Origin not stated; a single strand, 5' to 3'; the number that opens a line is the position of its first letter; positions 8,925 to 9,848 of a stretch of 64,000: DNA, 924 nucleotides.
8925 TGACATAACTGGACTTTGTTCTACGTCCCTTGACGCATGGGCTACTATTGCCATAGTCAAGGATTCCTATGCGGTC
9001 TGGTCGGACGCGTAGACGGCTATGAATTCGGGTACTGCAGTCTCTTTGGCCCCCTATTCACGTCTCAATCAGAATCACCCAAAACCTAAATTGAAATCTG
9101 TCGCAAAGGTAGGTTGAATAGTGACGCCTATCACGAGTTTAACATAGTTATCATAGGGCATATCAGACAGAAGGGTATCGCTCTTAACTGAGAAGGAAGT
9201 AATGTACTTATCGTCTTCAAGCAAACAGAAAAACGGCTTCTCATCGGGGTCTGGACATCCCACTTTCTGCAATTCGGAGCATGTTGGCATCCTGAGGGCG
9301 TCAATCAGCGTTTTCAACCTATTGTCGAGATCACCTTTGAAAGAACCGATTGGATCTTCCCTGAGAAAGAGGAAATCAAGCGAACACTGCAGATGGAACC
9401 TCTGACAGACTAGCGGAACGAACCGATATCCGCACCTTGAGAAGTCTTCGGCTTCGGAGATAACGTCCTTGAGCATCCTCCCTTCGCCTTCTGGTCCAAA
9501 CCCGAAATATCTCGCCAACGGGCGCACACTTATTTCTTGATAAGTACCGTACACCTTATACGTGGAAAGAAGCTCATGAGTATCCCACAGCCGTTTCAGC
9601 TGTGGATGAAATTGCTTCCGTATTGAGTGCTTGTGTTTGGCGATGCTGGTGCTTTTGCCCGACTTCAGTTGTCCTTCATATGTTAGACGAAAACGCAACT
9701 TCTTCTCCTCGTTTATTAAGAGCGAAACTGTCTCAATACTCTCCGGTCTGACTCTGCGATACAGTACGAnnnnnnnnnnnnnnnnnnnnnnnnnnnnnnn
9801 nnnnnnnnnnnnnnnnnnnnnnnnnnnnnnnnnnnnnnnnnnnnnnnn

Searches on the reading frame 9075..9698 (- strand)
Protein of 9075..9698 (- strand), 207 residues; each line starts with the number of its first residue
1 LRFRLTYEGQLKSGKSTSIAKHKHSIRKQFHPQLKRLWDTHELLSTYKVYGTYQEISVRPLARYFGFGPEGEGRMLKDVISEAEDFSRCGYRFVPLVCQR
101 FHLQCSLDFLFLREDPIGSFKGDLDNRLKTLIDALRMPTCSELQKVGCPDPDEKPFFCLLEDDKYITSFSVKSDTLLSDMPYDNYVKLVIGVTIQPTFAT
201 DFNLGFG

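Call 4: search_protein_families(library=pfam, proteins=[window:9075-9698:-], max_evalue=0.1)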
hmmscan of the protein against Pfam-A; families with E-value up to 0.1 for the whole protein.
window:9075-9698:- (207 aa): 0 families

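Call 5: search_protein_families(library=padloc, proteins=[window:9075-9698:-], max_evalue=0.1)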
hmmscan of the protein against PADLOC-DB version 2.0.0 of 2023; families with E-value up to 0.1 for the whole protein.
window:9075-9698:- (207 aa): 0 families

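Call 6: search_protein_families(library=ncbifam, proteins=[window:9075-9698:-], max_evalue=0.1)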
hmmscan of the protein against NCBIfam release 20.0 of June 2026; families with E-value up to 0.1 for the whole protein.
window:9075-9698:- (207 aa): 1 family
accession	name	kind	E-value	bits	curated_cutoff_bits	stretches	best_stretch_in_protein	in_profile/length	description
NF004964.0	PRK06310.1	equivalog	0.043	13.2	236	1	29-124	113-202/250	DNA polymerase III subunit epsilon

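Call 7: find_homologous_proteins(query=window:9075-9698:-)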
Query window:9075-9698:- (207 aa): 659 proteins with E <= 0.001 among 733 candidates; the best 120 are listed.
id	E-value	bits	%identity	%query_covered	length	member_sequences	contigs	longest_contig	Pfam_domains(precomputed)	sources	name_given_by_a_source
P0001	4.5e-139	479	100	100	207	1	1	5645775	-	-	-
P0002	1.8e-113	395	85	100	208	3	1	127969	-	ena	-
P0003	1.4e-111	389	82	100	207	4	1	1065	-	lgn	-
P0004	1.1e-108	380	81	100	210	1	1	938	-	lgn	-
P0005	6.2e-76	273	62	100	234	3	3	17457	-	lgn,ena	-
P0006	1.4e-67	245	60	100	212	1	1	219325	-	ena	-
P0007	1.9e-65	239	56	100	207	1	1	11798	-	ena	-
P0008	2.4e-65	238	58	100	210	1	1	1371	-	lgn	-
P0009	2.6e-65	238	58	100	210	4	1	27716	-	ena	-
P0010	2.3e-64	235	58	100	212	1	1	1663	-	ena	-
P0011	1.3e-62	229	58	100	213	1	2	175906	-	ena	-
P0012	4.5e-59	218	78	64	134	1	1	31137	-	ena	-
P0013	1.6e-49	186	50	100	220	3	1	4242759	-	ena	-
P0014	1.1e-46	177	47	100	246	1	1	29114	-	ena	-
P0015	4.2e-46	175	49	100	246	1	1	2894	-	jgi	jgi:hypothetical protein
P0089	1.2e-40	157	47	100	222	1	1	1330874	-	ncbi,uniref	ncbi:hypothetical protein [Afipia sp. DC4300-2b1]|uniref:hypothetical protein n=1 Tax=Afipia sp. DC4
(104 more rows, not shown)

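Call 9: find_encoding_contigs(protein=P0013, flank=8000, max_places=3)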
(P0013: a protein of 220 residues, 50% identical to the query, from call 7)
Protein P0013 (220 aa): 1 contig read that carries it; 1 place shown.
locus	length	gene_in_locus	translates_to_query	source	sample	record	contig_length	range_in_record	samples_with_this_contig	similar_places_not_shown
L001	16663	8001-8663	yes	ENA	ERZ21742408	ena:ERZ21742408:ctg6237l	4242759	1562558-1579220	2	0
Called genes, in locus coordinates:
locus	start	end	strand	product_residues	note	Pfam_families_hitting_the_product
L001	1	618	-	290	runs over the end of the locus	PF02668:TauD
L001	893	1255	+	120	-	PF04313:HSDR_N (weak)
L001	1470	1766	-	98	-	PF13358:DDE_3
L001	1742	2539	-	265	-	PF13384:HTH_23 (weak), PF13518:HTH_28, PF13551:HTH_29, PF13565:HTH_32, PF13592:HTH_33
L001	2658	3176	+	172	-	PF04851:ResIII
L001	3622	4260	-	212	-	-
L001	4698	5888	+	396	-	PF14659:Phage_int_SAM_3, PF22022:Phage_int_M, PF00589:Phage_integrase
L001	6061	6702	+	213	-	-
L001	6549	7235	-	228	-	PF01609:DDE_Tnp_1, PF13359:DDE_Tnp_4 (weak)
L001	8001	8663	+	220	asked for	-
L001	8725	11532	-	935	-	PF20464:MmeI_N, PF20465:MmeI_hel, PF20473:MmeI_Mtase, PF20466:MmeI_TRD, PF20467:MmeI_C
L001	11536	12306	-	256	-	PF14338:Mrr_N, PF04471:Mrr_cat, PF22722:NA-iREase1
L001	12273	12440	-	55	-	PF14338:Mrr_N (weak)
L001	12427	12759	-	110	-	PF13443:HTH_26 (faint), PF13560:HTH_31, PF01381:HTH_3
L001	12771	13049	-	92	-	PF05015:HigB-like_toxin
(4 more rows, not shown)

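Call 10: find_encoding_contigs(protein=P0089, flank=8000, max_places=3)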
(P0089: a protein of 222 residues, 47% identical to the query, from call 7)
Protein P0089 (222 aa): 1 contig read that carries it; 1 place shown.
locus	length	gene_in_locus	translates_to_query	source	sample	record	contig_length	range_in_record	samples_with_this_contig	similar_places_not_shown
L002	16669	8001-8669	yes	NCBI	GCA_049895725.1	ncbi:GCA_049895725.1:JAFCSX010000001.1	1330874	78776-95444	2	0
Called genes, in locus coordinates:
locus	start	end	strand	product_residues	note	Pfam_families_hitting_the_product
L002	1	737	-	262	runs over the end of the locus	-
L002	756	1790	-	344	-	-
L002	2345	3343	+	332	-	PF04116:FA_hydroxylase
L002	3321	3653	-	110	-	-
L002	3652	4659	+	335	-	PF01479:S4, PF00849:PseudoU_synth_2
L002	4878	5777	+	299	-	PF00140:Sigma70_r1_2, PF21476:PF0610-like_N (faint), PF04542:Sigma70_r2, PF04545:Sigma70_r4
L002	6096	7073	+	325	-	PF03401:TctC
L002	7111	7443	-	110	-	-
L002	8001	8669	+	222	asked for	-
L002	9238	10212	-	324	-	PF03401:TctC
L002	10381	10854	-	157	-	-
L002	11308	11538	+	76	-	-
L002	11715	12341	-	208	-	PF00551:Formyl_trans_N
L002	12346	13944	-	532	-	-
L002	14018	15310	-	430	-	PF00709:Adenylsucc_synt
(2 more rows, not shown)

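Call 11: find_encoding_contigs(protein=P0006, flank=8000, max_places=3)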
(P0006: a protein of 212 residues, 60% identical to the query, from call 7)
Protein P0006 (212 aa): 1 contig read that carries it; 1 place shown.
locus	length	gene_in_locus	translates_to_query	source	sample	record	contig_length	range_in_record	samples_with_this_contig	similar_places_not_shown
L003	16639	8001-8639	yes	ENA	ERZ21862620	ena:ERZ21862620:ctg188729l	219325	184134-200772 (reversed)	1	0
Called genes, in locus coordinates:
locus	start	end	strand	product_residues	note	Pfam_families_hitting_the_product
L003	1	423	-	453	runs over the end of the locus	PF00202:Aminotran_3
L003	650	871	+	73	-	-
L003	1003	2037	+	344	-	PF01408:GFO_IDH_MocA, PF02894:GFO_IDH_MocA_C (weak), PF22725:GFO_IDH_MocA_C3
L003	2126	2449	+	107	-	PF05336:rhaM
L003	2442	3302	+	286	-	PF04909:Amidohydro_2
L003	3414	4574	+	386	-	PF01261:AP_endonuc_2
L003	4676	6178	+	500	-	PF00370:FGGY_N, PF02782:FGGY_C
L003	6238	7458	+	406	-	PF07690:MFS_1, PF00083:Sugar_tr (weak), PF03092:BT1 (weak), PF00083:Sugar_tr (weak), PF07690:MFS_1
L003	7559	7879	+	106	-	PF04255:DUF433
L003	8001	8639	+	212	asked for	-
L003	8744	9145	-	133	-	PF01850:PIN, PF10130:PIN_2 (weak)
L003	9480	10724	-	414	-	PF04235:DUF418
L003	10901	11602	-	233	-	PF03167:UDG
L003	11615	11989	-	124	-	-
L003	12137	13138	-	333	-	-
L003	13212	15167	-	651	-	-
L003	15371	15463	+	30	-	-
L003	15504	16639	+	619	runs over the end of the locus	PF05833:NFACT_N, PF05670:NFACT-R_1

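Call 18: search_solved_structures(query=A1, max_evalue=10, show_alignments=3)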
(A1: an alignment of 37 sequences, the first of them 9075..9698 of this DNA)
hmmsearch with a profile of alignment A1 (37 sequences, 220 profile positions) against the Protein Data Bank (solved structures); distinct sequences matched with E-value up to 10: 4.
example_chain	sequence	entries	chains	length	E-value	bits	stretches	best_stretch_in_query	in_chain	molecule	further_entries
6jnf_A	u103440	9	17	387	0.9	12.5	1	127-189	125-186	Mitochondrial import receptor subunit TOM40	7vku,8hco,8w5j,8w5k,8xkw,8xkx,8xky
6ucu_A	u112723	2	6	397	0.94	12.4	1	127-189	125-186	Mitochondrial import receptor subunit TOM40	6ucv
7e4i_D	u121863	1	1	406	0.97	12.4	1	127-189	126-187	Mitochondrial import receptor subunit TOM40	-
7e4h_D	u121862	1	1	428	1.1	12.3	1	127-189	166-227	Mitochondrial import receptor subunit TOM40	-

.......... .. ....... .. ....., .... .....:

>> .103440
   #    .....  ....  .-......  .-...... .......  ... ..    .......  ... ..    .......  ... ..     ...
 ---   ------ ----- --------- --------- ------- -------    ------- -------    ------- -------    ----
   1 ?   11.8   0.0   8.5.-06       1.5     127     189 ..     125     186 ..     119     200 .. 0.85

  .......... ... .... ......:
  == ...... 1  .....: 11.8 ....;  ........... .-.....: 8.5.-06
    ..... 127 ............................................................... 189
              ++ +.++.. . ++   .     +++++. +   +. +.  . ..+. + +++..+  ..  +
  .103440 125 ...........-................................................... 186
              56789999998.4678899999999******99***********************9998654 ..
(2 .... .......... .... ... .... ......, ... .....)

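Call 23: predict_structure(alignment_id=A1)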
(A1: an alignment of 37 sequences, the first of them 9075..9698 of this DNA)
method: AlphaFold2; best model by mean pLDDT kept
length: 207 residues; sequences in the alignment: 37
mean_pLDDT: 82.4   pTM: 0.80
mean pLDDT of the five models: 82.4, 81.4, 80.7, 79.8, 71.3
residues with pLDDT >= 90: 92; 70-90: 76; 50-70: 30; < 50: 9
segments of 3 or more residues with pLDDT < 50: 200-207
pLDDT, mean of each block of 10 residues (from residue 1): 93 80 94 95 84 71 53 83 91 92 89 67 80 93 91 94 91 77 82 79 41
secondary structure, 60 per line:
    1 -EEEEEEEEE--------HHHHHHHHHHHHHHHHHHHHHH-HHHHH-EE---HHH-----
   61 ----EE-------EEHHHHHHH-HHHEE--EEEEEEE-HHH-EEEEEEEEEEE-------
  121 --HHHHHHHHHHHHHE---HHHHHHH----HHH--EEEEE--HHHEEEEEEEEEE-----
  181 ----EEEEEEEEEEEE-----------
elements in order: E2-10 H19-40 H42-46 H76-82 E91-97 E103-113 H123-135 H140-146 E156-160 E166-175 E185-196

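Call 24: find_related_loci(query=A1, collection=metagenome_contigs, flank=6000)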
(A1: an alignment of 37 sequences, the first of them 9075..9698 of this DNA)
Query A1 (207 aa) in metagenome_contigs; peptide patterns used: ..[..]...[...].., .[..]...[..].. (x = any residue, [..] = any of these).
600 stretches matched a pattern (row limit reached: there are more); 579 encode a relative of the query (tblastn E <= 1e-3); the best 80 are kept; 80 distinct loci.
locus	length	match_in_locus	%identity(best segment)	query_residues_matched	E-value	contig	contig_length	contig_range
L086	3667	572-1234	43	1-207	5e-52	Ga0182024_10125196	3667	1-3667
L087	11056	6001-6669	46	1-207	2e-51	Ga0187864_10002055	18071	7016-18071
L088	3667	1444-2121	44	1-207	4e-51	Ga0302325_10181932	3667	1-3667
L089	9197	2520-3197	44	1-207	5e-51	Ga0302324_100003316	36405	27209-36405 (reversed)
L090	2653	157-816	46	1-207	5e-49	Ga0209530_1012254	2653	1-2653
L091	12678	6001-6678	46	1-207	2e-48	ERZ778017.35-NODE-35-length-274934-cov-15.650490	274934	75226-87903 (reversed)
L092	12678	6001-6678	46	1-207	2e-48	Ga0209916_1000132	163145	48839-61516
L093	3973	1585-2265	46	1-207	2e-48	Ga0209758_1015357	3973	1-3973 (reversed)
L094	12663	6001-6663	44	1-207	3e-48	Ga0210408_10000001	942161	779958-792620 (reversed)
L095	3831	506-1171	45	1-207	5e-48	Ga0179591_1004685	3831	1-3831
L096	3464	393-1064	46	1-207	3e-47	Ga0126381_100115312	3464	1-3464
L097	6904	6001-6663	44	1-207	3e-46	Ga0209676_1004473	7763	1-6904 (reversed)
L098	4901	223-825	44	1-207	7e-46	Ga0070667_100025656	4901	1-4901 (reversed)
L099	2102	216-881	43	1-206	4e-46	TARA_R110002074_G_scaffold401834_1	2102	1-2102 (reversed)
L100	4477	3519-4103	43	1-206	8e-45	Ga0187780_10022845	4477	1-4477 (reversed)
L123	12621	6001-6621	43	1-206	2e-41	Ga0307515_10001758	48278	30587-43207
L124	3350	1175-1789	40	1-207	3e-41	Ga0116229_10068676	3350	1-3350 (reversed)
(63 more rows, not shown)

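Call 27: fold_search(model_id=the predicted structure, library=pdb)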
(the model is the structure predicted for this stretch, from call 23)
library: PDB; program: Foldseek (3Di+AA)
matches with E <= 10: 447; with E <= 0.001: 0
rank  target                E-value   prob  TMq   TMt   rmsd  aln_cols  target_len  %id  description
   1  2h8c_C                5.4e-03  1.00  0.23  0.41   5.2        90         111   18  Structure of RusA D70N in complex with DNA (released 2007-04-24)
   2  2h8c_B                8.4e-03  1.00  0.25  0.43   4.1        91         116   15  Structure of RusA D70N in complex with DNA (released 2007-04-24)
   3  1q8r_B                1.3e-02  0.99  0.24  0.44   5.1        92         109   20  Structure of E.coli RusA Holliday junction resolvase (released 2004-01-06)
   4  1q8r_A                1.6e-02  0.51  0.23  0.37  17.4       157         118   14  Structure of E.coli RusA Holliday junction resolvase (released 2004-01-06)
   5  2h8c_A                1.7e-02  0.99  0.24  0.41   5.1        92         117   18  Structure of RusA D70N in complex with DNA (released 2007-04-24)
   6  2h8e                  2.2e-02  0.99  0.24  0.40   5.1        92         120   18  Structure RusA D70N (released 2007-04-24)
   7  3vti_C                2.2e-02  0.35  0.17  0.13   8.1        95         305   13  Crystal structure of HypE-HypF complex (released 2012-07-04)
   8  6qvp_E                2.4e-02  0.51  0.20  0.31   6.4        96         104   10  Crystal structure of the peptidoglycan-binding domain of SiiA from Salmonella enterica (released 2019-08-28)
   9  9k05_A                2.9e-02  0.30  0.15  0.10   9.4        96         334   14  Crystal structure of Pyrococcus abyssi AIR synthetase N186A mutant bound to FGAR and AMP (released 2025-10-15)
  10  9k00_A                3.1e-02  0.30  0.15  0.11   9.4        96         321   14  Crystal structure of Pyrococcus abyssi AIR synthetase (released 2025-10-15)
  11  2z1u                  3.1e-02  0.16  0.15  0.10   8.8        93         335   11  Crystal Structure of Hydrogenase Maturation Protein HypE in complex with ATP (released 2007-10-09)
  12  2h8c_D                3.3e-02  0.98  0.25  0.43   4.1        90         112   16  Structure of RusA D70N in complex with DNA (released 2007-04-24)
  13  9vnv_A                3.3e-02  0.41  0.18  0.14   8.6        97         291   10  Crystal structure of Pyrococcus abyssi AIR synthetase with an N-terminal 43-residues deletion (released 2026-02-11)
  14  3f6m                  3.7e-02  0.82  0.22  0.27   7.0        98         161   10  Crystal Structure of 2-C-methyl-D-erythritol 2,4-cyclodiphosphate synthase IspF from Yersinia pestis (released 2008-11-25)
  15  1vh8_B                4.0e-02  0.60  0.21  0.27   6.8        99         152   13  Crystal structure of a 2C-methyl-D-erythritol 2,4-cyclodiphosphate synthase (released 2003-12-30)
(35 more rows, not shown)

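Call 28: search_protein_families(library=pfam, proteins=[L123:6818-7882:-, L087:6832-7797:-, L099:1034-1981:-], max_evalue=0.01)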
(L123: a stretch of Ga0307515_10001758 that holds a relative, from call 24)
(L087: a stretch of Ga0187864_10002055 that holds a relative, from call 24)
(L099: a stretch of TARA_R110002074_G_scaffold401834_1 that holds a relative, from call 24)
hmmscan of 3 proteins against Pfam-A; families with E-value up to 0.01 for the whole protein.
L123:6818-7882:- (354 aa): 2 families
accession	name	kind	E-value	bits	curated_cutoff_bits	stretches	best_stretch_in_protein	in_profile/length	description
PF12762.13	DDE_Tnp_IS1595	-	2.1e-33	115.9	27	1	168-321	5-153/153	ISXO2-like transposase domain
PF12760.12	Zn_ribbon_IS1595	-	5.3e-11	42.7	25.4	1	45-93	2-45/46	Transposase zinc-ribbon domain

L087:6832-7797:- (321 aa): 4 families
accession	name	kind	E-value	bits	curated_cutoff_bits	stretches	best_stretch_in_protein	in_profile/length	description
PF12762.13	DDE_Tnp_IS1595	-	5.3e-33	114.6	27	1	147-288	4-152/153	ISXO2-like transposase domain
PF12760.12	Zn_ribbon_IS1595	-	4.5e-11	43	25.4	1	25-74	2-46/46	Transposase zinc-ribbon domain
PF08273.17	Zn_Ribbon_Prim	-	0.0029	18.3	23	1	44-73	6-33/37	Zinc-binding domain of primase-helicase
PF09723.15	Zn_ribbon_8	-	0.0096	16.4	34.4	0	66-79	6-19/41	Zinc ribbon domain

L099:1034-1981:- (315 aa): 3 families
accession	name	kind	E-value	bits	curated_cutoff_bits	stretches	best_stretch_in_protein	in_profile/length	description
PF12762.13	DDE_Tnp_IS1595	-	1.1e-32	113.6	27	1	134-281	5-153/153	ISXO2-like transposase domain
PF12760.12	Zn_ribbon_IS1595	-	2.5e-12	47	25.4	1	11-59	2-45/46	Transposase zinc-ribbon domain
PF22109.2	Zn_ribbon_tTFIIB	-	0.0019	18.5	28.6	0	27-37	9-19/40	Transcription factor IIB, zinc ribbon, Trypanosome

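Call 32: find_encoding_contigs(protein=P0002, flank=8000, max_places=3)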
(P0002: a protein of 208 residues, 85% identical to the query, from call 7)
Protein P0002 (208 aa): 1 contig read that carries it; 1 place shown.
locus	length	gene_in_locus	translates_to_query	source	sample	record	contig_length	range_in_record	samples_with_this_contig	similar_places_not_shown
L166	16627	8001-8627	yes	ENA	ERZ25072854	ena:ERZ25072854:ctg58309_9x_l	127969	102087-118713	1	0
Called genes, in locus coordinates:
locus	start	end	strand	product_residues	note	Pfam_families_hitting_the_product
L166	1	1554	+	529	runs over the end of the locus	PF00950:ABC-3, PF01032:FecCD (weak), PF00950:ABC-3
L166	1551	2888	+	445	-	PF07690:MFS_1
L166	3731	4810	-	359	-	PF14486:DUF4432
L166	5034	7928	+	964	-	-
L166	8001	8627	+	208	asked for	-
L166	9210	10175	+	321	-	PF14022:DUF4238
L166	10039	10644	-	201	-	-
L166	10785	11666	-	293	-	PF01609:DDE_Tnp_1, PF13612:DDE_Tnp_1_3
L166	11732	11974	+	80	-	-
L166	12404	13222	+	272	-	PF03372:Exo_endo_phos (weak)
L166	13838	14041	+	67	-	PF10049:DUF2283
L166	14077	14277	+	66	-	PF10049:DUF2283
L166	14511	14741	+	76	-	-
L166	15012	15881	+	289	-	-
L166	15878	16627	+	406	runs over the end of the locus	PF08843:AbiEii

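Call 33: find_encoding_contigs(protein=P0005, flank=8000, max_places=3)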
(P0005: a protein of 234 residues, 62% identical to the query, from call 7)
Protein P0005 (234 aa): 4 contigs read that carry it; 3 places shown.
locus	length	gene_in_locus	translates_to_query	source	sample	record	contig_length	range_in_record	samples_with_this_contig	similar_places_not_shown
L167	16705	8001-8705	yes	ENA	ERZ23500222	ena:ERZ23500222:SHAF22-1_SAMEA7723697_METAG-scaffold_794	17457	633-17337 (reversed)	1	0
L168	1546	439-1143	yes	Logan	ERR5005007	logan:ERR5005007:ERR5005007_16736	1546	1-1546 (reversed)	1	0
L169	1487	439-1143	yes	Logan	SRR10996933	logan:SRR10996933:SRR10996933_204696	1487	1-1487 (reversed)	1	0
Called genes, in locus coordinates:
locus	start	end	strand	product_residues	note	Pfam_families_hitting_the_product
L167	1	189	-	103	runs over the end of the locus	?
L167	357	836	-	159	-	-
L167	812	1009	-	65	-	-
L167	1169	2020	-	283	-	-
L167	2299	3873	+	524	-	-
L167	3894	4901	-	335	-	PF01609:DDE_Tnp_1 (faint)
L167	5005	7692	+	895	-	PF13271:DUF4062 (weak)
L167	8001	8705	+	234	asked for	-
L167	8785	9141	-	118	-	-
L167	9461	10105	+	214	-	-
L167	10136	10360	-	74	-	-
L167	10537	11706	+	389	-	-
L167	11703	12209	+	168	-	-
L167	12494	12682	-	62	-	-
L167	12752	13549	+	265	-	PF01209:Ubie_methyltran (weak), PF13847:Methyltransf_31, PF08241:Methyltransf_11, PF08242:Methyltransf_12 (weak), PF13649:Methyltransf_25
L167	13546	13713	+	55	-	-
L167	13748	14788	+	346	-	PF02885:Glycos_trans_3N, PF00591:Glycos_transf_3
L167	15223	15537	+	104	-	-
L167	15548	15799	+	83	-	-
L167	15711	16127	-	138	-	-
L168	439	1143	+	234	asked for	-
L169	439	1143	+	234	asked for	-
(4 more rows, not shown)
